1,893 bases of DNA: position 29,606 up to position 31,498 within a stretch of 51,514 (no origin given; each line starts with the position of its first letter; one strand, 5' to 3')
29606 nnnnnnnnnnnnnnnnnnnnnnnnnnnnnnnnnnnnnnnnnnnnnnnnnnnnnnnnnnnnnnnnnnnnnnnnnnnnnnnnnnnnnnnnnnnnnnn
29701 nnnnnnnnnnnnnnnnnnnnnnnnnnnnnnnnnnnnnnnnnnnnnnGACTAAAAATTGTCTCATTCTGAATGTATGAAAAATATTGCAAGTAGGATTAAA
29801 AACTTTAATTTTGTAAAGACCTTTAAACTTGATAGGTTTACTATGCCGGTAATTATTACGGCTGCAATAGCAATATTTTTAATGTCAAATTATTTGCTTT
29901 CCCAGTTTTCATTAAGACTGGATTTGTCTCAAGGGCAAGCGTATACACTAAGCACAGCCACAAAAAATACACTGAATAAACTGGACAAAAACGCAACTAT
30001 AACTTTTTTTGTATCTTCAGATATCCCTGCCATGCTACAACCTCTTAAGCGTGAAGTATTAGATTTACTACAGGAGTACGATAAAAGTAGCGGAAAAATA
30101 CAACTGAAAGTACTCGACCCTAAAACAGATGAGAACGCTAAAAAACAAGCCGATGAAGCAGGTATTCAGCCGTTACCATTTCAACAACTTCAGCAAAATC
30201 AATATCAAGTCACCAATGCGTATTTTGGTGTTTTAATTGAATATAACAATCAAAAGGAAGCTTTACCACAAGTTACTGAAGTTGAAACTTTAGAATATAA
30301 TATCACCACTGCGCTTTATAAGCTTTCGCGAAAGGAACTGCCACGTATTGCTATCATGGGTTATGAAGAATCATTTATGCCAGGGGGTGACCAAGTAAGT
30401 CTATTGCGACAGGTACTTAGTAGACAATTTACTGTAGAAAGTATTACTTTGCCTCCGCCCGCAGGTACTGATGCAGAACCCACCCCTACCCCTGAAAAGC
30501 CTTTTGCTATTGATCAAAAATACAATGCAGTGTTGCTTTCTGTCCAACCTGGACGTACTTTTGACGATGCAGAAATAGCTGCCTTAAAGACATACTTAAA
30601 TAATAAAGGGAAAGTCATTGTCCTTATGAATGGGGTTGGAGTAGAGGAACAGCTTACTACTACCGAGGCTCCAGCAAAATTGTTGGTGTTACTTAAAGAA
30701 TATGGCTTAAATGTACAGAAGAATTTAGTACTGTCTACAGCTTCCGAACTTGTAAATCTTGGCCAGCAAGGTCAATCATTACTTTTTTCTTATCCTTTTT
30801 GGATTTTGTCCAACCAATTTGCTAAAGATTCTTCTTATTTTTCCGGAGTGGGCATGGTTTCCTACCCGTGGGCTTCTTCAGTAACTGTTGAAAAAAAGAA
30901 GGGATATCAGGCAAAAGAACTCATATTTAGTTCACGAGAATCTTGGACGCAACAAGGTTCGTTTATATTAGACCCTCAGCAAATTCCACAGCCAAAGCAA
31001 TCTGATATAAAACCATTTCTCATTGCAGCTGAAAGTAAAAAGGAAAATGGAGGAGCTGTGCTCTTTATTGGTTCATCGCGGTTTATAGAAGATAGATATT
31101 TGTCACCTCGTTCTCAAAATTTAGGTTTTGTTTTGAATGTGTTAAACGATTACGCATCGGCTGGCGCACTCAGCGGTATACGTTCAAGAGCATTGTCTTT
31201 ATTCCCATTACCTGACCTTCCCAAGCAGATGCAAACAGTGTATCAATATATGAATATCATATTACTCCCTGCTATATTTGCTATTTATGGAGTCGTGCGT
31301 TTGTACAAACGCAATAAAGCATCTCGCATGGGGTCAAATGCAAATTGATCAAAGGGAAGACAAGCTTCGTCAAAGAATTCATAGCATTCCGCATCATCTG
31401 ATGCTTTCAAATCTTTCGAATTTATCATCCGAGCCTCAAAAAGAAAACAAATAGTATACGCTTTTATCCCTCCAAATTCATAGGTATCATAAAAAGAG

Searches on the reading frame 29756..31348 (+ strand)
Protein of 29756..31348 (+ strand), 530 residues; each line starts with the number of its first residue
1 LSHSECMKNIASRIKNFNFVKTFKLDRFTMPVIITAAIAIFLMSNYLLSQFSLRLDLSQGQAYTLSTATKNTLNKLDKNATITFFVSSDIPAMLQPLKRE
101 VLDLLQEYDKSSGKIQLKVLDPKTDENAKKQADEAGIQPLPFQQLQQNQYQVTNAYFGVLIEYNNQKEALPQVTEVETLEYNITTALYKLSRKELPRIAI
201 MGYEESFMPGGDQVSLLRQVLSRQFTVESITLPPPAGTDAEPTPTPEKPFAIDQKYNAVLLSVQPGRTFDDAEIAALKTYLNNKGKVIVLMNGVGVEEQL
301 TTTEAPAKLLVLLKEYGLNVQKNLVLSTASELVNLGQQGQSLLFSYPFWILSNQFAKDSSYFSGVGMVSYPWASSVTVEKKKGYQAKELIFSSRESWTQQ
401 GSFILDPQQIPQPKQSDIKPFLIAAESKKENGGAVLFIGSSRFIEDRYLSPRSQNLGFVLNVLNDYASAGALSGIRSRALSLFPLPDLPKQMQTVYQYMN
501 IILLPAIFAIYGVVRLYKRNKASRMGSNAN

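Call 69: search_protein_families(library=pfam, proteins=[window:29756-31348:+], max_evalue=0.00001)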
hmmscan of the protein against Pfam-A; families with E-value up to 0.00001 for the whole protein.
window:29756-31348:+ (530 aa): 3 families
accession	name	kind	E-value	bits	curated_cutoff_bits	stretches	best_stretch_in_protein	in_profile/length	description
PF09822.16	ABC_transp_aux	-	2e-26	93.3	34.7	1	197-457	3-283/288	ABC-type uncharacterized transport system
PF23357.1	DUF7088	-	4.5e-25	88.3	27.8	1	60-161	2-104/105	Domain of unknown function (DUF7088)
PF23355.1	IFT52_GIFT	-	3.9e-07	29.8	27.2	0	258-328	47-111/246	IFT52 GIFT domain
